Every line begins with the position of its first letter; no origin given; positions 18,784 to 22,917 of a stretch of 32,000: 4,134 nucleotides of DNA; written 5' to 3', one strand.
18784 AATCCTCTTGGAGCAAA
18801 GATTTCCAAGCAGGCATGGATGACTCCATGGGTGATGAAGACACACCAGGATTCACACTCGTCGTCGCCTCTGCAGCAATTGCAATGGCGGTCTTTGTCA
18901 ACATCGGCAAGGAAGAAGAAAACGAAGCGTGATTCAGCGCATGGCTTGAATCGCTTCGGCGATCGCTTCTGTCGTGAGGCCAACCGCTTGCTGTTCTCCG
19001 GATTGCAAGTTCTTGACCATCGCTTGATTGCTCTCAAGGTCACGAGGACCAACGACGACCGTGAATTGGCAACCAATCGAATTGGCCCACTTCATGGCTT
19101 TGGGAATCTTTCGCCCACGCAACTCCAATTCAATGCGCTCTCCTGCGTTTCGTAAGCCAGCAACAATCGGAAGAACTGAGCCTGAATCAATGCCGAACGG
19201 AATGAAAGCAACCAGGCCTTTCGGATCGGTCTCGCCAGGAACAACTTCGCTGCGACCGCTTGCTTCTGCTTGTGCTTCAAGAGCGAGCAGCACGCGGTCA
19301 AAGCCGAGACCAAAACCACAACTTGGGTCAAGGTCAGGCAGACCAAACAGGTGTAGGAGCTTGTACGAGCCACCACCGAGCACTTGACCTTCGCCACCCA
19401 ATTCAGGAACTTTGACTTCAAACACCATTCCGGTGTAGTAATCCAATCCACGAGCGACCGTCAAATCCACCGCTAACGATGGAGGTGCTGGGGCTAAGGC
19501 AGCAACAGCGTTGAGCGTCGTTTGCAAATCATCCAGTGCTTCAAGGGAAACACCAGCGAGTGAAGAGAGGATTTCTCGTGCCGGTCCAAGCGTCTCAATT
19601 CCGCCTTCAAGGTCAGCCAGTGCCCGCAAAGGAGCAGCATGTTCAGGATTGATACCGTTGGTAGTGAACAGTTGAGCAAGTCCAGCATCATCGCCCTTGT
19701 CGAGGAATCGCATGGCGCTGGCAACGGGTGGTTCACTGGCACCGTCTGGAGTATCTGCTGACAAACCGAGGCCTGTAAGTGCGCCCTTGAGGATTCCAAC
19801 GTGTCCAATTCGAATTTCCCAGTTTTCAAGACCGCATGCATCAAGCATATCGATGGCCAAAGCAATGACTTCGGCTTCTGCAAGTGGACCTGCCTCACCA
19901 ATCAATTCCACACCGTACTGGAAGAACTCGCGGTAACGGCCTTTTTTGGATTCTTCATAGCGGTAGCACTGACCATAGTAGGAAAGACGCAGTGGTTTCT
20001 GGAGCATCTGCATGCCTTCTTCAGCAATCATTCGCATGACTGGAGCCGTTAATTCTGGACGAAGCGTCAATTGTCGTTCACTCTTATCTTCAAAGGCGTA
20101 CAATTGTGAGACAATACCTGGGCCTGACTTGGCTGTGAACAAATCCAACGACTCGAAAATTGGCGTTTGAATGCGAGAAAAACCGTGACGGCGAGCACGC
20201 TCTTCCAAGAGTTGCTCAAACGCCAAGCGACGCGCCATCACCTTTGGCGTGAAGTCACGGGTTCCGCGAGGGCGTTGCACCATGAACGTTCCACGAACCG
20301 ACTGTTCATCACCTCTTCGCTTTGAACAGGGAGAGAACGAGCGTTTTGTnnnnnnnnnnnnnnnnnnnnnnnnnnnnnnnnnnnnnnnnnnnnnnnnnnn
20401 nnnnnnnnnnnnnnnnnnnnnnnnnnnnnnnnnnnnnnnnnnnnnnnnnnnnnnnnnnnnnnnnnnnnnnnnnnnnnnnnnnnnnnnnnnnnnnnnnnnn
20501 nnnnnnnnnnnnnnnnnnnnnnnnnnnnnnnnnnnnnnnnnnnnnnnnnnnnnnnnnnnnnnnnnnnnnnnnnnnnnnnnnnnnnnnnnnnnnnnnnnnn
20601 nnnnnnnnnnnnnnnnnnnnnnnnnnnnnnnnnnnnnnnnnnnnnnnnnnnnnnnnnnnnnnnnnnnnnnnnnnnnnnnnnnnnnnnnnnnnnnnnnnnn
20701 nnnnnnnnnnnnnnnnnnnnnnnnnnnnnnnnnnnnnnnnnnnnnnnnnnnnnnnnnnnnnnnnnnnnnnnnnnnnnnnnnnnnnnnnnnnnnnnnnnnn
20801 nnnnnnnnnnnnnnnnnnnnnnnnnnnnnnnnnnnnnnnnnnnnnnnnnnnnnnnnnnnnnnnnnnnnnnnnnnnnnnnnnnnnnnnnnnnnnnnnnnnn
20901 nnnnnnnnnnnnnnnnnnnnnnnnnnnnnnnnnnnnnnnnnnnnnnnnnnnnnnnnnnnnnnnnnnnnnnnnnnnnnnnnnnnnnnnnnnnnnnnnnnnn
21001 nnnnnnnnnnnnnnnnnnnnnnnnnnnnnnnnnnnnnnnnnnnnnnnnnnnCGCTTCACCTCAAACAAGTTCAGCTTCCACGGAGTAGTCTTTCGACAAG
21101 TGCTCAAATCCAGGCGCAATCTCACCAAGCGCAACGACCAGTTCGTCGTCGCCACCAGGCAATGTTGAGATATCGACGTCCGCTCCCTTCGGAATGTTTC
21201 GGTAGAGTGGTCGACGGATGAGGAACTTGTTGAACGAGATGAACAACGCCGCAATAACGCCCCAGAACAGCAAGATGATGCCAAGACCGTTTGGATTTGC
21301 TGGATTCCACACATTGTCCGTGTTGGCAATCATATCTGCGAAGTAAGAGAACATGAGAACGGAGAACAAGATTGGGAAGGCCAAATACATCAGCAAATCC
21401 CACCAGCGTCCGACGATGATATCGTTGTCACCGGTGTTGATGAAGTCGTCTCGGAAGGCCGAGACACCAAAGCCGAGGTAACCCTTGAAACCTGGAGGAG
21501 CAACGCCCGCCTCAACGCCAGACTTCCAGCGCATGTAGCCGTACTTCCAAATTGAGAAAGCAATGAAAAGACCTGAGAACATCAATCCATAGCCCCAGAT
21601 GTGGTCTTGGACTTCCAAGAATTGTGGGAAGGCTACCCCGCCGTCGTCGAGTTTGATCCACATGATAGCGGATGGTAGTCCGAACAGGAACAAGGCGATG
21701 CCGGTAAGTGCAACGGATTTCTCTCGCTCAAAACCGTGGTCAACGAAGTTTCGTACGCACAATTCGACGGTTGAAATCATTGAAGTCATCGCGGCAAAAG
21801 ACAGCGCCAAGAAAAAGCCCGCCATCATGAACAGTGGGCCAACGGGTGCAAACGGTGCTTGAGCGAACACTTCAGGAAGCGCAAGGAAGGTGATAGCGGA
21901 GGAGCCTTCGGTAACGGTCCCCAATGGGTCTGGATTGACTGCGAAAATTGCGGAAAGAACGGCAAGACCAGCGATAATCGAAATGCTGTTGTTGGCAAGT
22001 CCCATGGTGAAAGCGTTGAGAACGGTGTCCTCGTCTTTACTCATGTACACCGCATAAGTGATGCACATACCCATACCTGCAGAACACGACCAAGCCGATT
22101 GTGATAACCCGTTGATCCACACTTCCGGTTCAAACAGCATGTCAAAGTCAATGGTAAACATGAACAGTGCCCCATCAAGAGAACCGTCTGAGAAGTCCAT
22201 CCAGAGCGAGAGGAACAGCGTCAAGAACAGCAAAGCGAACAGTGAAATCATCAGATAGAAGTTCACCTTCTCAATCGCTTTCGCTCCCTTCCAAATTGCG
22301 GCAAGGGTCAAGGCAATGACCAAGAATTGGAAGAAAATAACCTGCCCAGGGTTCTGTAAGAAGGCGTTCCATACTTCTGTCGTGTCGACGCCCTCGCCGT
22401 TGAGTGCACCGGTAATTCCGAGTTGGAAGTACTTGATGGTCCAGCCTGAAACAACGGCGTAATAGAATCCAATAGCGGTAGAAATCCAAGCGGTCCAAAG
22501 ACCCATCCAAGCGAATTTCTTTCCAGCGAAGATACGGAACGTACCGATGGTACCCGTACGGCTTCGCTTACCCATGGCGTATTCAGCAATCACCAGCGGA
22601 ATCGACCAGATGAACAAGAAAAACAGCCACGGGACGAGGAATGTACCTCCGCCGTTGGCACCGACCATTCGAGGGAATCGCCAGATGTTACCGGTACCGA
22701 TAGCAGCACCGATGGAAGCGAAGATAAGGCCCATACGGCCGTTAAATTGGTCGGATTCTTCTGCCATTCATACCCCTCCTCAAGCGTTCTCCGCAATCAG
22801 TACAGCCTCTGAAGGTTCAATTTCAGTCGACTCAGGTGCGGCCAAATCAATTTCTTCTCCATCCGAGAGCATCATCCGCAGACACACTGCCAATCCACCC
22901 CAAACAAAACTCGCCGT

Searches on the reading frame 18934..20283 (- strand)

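Call 13: search_protein_families(library=pfam, proteins=[window:18934-20283:-])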
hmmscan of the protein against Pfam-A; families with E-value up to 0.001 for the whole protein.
window:18934-20283:- (449 aa): 4 families
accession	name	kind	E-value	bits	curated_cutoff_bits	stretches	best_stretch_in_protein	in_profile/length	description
PF13393.11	tRNA-synt_His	-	4.3e-59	200.7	25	1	7-330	1-307/308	Histidyl-tRNA synthetase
PF00587.30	tRNA-synt_2b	-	9.3e-14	52.3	29.3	1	62-300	1-130/179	tRNA synthetase class II core domain (G, H, P, S and T)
PF03129.25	HGTP_anticodon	-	2.2e-10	41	21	1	373-436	21-84/94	Anticodon binding domain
PF01409.25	tRNA-synt_2d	-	0.00067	19.6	19.8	0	61-130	68-135/246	tRNA synthetases class II core domain (F)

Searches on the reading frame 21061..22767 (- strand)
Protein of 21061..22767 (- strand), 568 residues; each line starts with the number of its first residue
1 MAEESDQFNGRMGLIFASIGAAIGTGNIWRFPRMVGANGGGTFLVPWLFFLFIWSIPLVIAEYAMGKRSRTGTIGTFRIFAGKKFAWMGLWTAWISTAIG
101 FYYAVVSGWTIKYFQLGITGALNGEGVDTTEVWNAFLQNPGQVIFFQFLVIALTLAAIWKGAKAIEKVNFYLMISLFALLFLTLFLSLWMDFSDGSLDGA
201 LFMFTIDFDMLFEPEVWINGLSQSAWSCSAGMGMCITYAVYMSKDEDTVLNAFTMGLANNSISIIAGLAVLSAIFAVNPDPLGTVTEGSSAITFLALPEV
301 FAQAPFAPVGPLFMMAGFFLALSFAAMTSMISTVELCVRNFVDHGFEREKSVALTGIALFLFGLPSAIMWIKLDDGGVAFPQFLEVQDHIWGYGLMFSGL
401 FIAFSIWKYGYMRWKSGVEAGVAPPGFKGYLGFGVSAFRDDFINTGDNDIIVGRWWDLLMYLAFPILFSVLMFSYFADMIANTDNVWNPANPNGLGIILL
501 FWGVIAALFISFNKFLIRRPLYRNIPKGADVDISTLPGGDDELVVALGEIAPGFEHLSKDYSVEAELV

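Call 13: search_protein_families(library=pfam, proteins=[window:21061-22767:-])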
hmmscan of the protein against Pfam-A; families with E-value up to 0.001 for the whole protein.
window:21061-22767:- (568 aa): 1 family
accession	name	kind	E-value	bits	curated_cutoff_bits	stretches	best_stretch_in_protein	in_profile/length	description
PF00209.24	SNF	-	1.6e-49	169.5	27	2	6-124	2-119/524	Sodium:neurotransmitter symporter family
